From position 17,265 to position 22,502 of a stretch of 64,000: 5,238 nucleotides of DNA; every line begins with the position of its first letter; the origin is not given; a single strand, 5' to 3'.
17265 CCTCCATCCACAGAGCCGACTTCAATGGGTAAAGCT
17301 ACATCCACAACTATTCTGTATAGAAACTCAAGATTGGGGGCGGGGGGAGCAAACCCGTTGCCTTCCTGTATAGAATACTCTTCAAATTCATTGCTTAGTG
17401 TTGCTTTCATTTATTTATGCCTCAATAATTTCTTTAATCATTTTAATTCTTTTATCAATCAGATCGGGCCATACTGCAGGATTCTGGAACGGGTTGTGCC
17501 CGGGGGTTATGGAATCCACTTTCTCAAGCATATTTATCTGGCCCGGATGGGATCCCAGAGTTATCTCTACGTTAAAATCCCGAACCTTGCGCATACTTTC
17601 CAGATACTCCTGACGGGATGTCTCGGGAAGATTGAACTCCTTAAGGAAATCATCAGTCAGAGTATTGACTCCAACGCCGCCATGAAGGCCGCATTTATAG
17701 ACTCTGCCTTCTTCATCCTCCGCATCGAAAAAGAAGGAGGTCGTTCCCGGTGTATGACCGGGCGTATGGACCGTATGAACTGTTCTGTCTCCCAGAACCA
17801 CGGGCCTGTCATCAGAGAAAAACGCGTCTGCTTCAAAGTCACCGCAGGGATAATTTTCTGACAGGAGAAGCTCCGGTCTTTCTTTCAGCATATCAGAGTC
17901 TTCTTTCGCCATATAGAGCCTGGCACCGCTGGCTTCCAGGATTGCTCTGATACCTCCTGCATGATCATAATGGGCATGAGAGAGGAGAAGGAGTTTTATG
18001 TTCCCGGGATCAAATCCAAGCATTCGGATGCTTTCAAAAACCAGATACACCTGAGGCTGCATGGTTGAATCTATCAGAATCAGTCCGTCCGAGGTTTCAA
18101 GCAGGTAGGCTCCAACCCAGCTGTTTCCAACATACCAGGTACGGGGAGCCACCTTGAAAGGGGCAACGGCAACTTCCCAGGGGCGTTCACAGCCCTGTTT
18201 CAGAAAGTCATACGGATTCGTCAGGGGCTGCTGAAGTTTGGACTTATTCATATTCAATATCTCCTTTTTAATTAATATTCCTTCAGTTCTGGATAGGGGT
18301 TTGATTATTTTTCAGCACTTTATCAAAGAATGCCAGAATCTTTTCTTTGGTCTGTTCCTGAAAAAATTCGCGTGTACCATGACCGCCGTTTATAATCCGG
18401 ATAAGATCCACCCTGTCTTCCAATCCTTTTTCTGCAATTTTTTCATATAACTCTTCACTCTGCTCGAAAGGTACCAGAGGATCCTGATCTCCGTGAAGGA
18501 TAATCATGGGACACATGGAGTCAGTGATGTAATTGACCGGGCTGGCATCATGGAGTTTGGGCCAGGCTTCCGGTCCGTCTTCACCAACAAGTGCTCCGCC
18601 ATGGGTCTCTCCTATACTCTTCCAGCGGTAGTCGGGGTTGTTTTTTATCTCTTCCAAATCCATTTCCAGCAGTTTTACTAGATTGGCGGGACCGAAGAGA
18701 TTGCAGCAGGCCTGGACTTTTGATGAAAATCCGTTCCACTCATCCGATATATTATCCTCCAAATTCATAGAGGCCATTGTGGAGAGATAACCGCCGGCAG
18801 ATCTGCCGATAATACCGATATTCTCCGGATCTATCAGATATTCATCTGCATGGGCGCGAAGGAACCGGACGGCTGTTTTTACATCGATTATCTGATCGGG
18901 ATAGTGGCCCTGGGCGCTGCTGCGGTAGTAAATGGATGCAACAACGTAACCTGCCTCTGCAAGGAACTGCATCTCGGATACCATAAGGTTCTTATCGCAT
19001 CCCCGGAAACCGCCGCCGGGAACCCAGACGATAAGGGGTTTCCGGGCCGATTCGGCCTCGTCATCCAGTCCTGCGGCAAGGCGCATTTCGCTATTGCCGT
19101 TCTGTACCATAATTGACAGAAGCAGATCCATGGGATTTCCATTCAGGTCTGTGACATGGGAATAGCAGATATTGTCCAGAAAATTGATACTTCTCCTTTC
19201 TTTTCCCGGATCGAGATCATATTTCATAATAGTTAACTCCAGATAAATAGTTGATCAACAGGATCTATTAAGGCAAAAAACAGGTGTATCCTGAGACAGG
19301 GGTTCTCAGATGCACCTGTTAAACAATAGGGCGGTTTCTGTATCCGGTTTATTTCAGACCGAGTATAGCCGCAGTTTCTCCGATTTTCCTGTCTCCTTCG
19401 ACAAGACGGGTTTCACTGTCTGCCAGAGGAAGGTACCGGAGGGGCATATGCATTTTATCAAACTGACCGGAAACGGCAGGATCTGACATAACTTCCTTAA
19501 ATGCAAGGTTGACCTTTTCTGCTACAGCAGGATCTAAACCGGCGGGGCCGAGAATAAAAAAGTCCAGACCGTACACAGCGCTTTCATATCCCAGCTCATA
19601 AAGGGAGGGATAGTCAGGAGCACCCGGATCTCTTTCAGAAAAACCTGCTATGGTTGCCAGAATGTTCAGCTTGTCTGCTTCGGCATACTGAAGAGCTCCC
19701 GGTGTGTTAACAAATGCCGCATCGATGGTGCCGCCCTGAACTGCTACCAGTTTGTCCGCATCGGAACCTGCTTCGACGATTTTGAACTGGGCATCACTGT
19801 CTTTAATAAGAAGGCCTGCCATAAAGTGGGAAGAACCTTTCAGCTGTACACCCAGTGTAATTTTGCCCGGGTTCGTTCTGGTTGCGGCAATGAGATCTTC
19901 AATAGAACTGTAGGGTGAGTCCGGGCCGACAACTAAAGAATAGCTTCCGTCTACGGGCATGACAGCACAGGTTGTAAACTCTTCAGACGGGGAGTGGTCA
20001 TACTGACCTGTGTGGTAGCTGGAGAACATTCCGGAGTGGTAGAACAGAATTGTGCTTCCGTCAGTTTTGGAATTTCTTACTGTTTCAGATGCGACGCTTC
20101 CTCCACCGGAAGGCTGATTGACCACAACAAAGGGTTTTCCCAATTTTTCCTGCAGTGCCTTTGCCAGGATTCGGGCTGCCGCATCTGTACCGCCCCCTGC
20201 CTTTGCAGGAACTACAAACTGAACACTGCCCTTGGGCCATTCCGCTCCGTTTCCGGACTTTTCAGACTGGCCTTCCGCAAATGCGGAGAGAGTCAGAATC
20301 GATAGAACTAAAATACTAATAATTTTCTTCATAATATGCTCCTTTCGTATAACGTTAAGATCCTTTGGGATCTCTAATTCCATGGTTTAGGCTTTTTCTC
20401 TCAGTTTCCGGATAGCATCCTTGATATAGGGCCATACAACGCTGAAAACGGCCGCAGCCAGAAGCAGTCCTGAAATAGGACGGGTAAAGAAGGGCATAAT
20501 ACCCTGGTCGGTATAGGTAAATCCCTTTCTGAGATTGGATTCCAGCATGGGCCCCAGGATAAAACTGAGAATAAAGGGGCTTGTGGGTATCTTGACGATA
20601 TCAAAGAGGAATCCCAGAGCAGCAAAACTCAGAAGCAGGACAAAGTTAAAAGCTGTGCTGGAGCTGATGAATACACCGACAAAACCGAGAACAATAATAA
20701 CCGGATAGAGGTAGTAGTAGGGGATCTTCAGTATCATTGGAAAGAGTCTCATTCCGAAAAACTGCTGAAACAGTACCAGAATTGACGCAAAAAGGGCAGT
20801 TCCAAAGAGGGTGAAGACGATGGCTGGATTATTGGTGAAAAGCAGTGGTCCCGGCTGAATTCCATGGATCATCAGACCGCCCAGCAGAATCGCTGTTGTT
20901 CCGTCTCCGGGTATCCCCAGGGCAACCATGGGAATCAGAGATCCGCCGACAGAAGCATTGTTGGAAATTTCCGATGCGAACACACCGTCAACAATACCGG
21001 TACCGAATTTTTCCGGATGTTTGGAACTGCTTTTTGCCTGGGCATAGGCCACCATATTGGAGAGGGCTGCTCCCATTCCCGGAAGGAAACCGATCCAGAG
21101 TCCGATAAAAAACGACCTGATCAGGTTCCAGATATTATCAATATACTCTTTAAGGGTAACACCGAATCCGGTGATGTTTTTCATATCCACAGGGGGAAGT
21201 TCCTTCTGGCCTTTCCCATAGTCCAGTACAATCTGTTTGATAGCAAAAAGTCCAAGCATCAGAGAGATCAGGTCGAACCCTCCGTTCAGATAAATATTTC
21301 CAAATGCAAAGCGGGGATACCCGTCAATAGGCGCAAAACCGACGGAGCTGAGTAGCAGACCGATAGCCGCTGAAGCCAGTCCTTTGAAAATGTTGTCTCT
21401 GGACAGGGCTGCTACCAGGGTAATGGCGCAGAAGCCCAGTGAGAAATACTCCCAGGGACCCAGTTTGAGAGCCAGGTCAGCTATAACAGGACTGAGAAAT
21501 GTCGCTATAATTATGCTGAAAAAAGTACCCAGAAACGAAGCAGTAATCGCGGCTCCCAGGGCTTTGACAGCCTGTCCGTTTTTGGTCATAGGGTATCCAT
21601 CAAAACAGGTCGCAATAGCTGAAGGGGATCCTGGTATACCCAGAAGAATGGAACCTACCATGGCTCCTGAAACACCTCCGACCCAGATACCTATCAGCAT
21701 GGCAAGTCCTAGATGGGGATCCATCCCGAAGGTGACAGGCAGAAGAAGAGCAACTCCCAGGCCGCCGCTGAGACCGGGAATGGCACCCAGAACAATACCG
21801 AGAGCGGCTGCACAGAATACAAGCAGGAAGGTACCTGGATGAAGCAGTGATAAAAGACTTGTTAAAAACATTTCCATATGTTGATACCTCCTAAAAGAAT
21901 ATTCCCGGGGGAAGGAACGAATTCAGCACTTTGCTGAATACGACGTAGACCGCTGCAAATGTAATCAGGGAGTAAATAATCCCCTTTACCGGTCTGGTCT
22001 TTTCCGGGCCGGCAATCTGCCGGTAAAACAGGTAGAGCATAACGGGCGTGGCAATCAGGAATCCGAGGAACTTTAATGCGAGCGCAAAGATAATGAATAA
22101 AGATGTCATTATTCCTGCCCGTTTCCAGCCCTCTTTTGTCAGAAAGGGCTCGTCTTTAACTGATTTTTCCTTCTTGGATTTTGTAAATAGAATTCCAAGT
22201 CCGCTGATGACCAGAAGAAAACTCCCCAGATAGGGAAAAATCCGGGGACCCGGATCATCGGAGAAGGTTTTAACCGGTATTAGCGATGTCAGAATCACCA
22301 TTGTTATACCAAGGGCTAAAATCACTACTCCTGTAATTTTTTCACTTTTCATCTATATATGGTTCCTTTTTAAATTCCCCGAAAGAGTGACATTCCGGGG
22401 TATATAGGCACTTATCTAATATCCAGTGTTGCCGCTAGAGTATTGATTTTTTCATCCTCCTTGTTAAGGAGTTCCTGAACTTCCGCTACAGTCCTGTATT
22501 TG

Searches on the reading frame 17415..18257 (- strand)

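Call 3: search_protein_families(library=pfam, proteins=[window:17415-18257:-])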
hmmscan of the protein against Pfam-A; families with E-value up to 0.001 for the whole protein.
window:17415-18257:- (280 aa): 2 families
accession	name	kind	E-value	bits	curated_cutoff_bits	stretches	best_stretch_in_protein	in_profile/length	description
PF00753.33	Lactamase_B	-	7e-21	75.5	22.7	1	50-178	8-140/196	Metallo-beta-lactamase superfamily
PF12706.13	Lactamase_B_2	-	0.00012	22.2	27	1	83-133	27-79/200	Beta-lactamase superfamily domain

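Call 4: search_protein_families(library=ncbifam, proteins=[window:17415-18257:-])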
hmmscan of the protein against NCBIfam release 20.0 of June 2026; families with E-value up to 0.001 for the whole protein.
window:17415-18257:- (280 aa): 39 families (the best 25 are shown)
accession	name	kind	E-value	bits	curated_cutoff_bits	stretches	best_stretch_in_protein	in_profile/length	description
NF033105.1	bla_subclass_B3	equivalog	1.3e-50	172.1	240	1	27-269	2-245/257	subclass B3 metallo-beta-lactamase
NF000469.2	CAR_gen_B3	exception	1.7e-33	115.9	500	1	25-250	51-276/311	CAR family subclass B3 metallo-beta-lactamase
NF000405.1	HARLDQ_not_B3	exception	5.4e-32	111.4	350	1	26-254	18-241/267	HARLDQ motif MBL-fold protein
NF012140.0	blaBJP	exception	2.1e-29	102.3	600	1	17-260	25-266/294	BJP family subclass B3 metallo-beta-lactamase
NF000458.2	blaPEDO-2_fam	exception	2.8e-29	102.4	550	1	25-252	29-256/285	PEDO-2 family subclass B3 metallo-beta-lactamase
NF012101.1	blaGOB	exception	1.4e-28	100.1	560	1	24-251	28-255/290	GOB family subclass B3 metallo-beta-lactamase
NF012229.1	bla_class_B_core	domain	7.3e-27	94.2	100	1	32-178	2-139/139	metallo-beta-lactamase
NF000216.2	blaFEZ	exception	1.4e-26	93.3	600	1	29-269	25-267/282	FEZ family subclass B3 metallo-beta-lactamase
NF000427.2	blaCAU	exception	4.6e-26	91.7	500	1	27-261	5-239/262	CAU/MBL1b family subclass B3 metallo-beta-lactamase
NF000438.2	blaPOM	exception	1.1e-24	87.2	610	1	26-178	35-189/286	POM family subclass B3 metallo-beta-lactamase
NF041137.2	B3_blaSPR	exception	5.3e-24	85.1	550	1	15-187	34-202/296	SPR family subclass B3 metallo-beta-lactamase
NF000440.2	blaTHIN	exception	2.4e-23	82.7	700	1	24-259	38-278/316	THIN family subclass B3 metallo-beta-lactamase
NF000457.2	blaPEDO-1_fam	exception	2.7e-23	82.8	550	1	25-247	29-251/286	PEDO-1 family subclass B3 metallo-beta-lactamase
NF033185.1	B3_Acin_new2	exception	5.6e-23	81.5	625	1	27-246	30-247/285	putative subclass B3 metallo-beta-lactamase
NF033106.1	blaL1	exception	1.7e-22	79.7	560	1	26-242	37-251/290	L1 family subclass B3 metallo-beta-lactamase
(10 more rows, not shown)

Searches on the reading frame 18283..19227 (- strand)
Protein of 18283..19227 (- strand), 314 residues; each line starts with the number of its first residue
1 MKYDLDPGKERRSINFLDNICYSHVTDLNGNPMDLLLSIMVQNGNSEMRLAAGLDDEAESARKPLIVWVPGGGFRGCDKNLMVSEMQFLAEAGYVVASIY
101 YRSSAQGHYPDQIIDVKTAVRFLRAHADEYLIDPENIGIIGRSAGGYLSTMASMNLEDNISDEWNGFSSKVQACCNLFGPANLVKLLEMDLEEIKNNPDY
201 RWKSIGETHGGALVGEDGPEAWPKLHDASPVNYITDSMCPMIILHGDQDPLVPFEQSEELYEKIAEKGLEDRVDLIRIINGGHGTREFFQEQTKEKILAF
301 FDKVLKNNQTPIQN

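Call 3: search_protein_families(library=pfam, proteins=[window:18283-19227:-])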
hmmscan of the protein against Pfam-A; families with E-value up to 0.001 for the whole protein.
window:18283-19227:- (314 aa): 7 families
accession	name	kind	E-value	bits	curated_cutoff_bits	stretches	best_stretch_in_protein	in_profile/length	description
PF20434.5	BD-FAE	-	1.8e-47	162.1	26.8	1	58-263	8-214/215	BD-FAE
PF00326.27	Peptidase_S9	-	2.3e-18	66.9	22.6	2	211-307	118-212/213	Prolyl oligopeptidase family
PF07859.19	Abhydrolase_3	-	1e-14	55.2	25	1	67-284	2-207/210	alpha/beta hydrolase fold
PF00135.34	COesterase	-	1.7e-07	31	27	1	58-150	97-198/515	Carboxylesterase family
PF01738.24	DLH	-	2.8e-05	24.3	21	0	228-274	133-179/217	Dienelactone hydrolase family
PF03959.19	FSH1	-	0.00022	21.4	21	1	114-267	83-189/211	Serine hydrolase (FSH1)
PF12146.15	Hydrolase_4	-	0.00049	19.9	27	0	239-267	192-220/239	Serine aminopeptidase, S33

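Call 4: search_protein_families(library=ncbifam, proteins=[window:18283-19227:-])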
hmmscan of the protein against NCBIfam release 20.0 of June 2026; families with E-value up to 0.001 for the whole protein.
window:18283-19227:- (314 aa): 13 families
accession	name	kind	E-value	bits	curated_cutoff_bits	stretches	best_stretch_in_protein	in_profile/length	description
NF052354.1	EstLipQMycob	equivalog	5e-22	78.1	700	1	55-268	157-360/418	esterase LipQ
NF058653.1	LipP1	equivalog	4.5e-14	52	350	1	57-158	65-167/300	LipP1 family hormone-sensitive lipase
NF007547.0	PRK10162.1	equivalog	8e-12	44.7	389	1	59-161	85-183/321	acetyl esterase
NF052620.1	AryltfaseLP1002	equivalog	1.8e-11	43.9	300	1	55-151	24-122/265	lp_1002 family arylesterase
NF041902.1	pecacetest_PaeX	equivalog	1.2e-10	40.9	550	1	69-150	81-166/318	pectin acetylesterase PaeX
NF042968.1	AcxylEst_AxeA1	equivalog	6.4e-10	37.9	700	1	65-154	50-139/459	acetylxylan esterase AxeA1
NF033149.0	CHL_hydrolase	equivalog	2.5e-08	33.2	500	1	57-158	69-171/310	chloramphenicol hydrolase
NF041556.1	tannase_B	equivalog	5.5e-07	29.2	300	1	83-152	95-172/463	subtype B tannase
NF047920.1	lactonase_UilS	equivalog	2.2e-06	27.6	400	0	48-152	9-115/285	UilS family quorum-quenching N-acyl-homoserine lactonase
NF058650.1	GCSAG_HSLs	subfamily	2.1e-05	24.3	410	1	59-155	81-173/314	GCSAG motif subfamily hormone-sensitive lipase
NF058649.1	GTSAG_HSLs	subfamily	2.8e-05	23.7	380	1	58-153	86-175/312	GTSAG motif subfamily hormone-sensitive lipase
NF058651.1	GESAG_HSLs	subfamily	0.00021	20.5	430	1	61-158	65-159/296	GESAG motif subfamily hormone-sensitive lipase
NF050058.1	e_dPHAscl_type1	hypoth_equivalog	0.00023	20.7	150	0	235-267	175-207/276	extracellular catalytic domain type 1 short-chain-length polyhydroxyalkanoate depolymerase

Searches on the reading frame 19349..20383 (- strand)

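Call 35: search_protein_families(library=pfam, proteins=[window:19349-20383:-], max_evalue=0.00001)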
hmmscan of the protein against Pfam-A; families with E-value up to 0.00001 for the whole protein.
window:19349-20383:- (344 aa): 2 families
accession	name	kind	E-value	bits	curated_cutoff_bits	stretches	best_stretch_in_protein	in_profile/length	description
PF03401.19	TctC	-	3.6e-33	115.7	27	1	70-313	2-244/274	Tripartite tricarboxylate transporter family receptor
PF12974.12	Phosphonate-bd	-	1.8e-08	34.5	27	1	150-304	89-222/242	ABC transporter, phosphonate, periplasmic substrate-binding protein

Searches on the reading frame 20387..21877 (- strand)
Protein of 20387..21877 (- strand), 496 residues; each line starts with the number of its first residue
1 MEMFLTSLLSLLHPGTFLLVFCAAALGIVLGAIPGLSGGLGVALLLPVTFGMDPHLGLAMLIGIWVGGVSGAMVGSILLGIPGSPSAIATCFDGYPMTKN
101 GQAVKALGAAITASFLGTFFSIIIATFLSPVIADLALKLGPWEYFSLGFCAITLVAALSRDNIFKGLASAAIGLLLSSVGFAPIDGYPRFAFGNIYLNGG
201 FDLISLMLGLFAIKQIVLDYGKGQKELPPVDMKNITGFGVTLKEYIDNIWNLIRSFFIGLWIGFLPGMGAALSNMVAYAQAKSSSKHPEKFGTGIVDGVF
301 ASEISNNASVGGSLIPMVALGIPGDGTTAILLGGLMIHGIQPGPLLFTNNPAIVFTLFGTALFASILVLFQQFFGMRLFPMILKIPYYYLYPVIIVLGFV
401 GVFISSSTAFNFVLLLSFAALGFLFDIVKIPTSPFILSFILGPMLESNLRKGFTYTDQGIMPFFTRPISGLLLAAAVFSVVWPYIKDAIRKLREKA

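Call 35: search_protein_families(library=pfam, proteins=[window:20387-21877:-], max_evalue=0.00001)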
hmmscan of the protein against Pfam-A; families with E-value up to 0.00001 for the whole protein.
window:20387-21877:- (496 aa): 1 family
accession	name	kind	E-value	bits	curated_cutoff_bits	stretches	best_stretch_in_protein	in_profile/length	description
PF01970.21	TctA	-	3.9e-137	457.8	28.9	1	18-437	2-423/423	Tripartite tricarboxylate transporter TctA family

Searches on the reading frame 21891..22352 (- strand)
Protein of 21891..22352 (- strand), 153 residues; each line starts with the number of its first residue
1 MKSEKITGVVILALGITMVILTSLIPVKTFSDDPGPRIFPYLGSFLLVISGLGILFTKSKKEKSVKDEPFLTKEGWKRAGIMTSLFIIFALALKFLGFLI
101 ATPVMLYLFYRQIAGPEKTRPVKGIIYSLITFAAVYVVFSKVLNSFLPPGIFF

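Call 35: search_protein_families(library=pfam, proteins=[window:21891-22352:-], max_evalue=0.00001)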
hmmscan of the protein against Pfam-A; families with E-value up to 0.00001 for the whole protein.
window:21891-22352:- (153 aa): 1 family
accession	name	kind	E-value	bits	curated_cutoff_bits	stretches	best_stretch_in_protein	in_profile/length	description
PF07331.16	TctB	-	3.2e-23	82.8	29.1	1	6-148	2-137/137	Tripartite tricarboxylate transporter TctB family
